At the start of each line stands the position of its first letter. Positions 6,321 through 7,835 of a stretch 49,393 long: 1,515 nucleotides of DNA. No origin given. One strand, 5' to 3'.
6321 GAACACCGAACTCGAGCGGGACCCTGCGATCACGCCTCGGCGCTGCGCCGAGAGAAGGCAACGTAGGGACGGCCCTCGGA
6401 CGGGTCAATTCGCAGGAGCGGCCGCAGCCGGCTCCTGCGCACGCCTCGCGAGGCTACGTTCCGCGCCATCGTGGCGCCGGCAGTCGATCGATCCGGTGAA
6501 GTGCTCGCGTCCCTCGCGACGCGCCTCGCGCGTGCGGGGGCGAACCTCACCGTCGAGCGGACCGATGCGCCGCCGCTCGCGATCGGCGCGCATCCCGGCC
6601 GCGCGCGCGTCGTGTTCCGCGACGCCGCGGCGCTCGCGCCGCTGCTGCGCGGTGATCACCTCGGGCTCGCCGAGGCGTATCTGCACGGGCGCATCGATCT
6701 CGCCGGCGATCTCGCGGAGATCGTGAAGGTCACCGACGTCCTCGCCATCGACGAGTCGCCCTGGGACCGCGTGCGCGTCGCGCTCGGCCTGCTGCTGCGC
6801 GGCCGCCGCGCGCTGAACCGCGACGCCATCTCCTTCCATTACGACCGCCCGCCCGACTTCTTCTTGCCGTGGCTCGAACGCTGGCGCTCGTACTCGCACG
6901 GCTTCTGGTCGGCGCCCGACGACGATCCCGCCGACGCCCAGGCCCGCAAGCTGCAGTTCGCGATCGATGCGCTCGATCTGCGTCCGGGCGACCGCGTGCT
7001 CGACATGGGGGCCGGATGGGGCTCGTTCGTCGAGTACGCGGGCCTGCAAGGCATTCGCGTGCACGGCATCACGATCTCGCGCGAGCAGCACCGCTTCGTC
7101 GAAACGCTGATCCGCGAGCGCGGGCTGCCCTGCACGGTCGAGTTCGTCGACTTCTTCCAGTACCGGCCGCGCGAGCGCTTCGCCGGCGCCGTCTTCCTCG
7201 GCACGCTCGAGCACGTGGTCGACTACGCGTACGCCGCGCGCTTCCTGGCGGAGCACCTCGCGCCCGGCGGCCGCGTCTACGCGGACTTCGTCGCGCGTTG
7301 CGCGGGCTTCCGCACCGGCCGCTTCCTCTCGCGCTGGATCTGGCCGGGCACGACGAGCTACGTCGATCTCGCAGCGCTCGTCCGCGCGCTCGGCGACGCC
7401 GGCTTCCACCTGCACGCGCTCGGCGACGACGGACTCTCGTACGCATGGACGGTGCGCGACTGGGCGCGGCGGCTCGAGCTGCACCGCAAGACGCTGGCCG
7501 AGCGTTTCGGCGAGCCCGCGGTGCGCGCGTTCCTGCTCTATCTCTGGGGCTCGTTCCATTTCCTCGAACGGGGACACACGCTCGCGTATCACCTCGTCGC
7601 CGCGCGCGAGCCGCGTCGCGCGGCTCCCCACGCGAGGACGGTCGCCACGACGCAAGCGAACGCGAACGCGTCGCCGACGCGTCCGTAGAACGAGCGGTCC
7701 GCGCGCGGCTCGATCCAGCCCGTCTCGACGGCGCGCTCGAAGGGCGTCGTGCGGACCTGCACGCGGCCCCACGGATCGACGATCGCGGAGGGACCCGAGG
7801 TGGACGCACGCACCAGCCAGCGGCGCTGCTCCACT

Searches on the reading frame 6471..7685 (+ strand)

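Call 41: search_protein_families(library=pfam, proteins=[window:6471-7685:+], max_evalue=0.00001)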
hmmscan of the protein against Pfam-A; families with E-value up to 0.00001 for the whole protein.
window:6471-7685:+ (405 aa): 5 families
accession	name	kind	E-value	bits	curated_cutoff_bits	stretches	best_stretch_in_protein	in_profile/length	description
PF02353.26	CMAS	-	1.3e-36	126.8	27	1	116-369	6-267/273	Mycolic acid cyclopropane synthetase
PF13489.12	Methyltransf_23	-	1.2e-13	51.5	27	1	162-315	14-162/164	Methyltransferase domain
PF13649.12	Methyltransf_25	-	3.7e-09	37.6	27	1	176-267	1-97/97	Methyltransferase domain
PF08241.18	Methyltransf_11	-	1.9e-06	28.9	21.2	1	177-270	1-94/95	Methyltransferase domain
PF08242.18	Methyltransf_12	-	7.7e-06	27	30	0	177-269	1-98/98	Methyltransferase domain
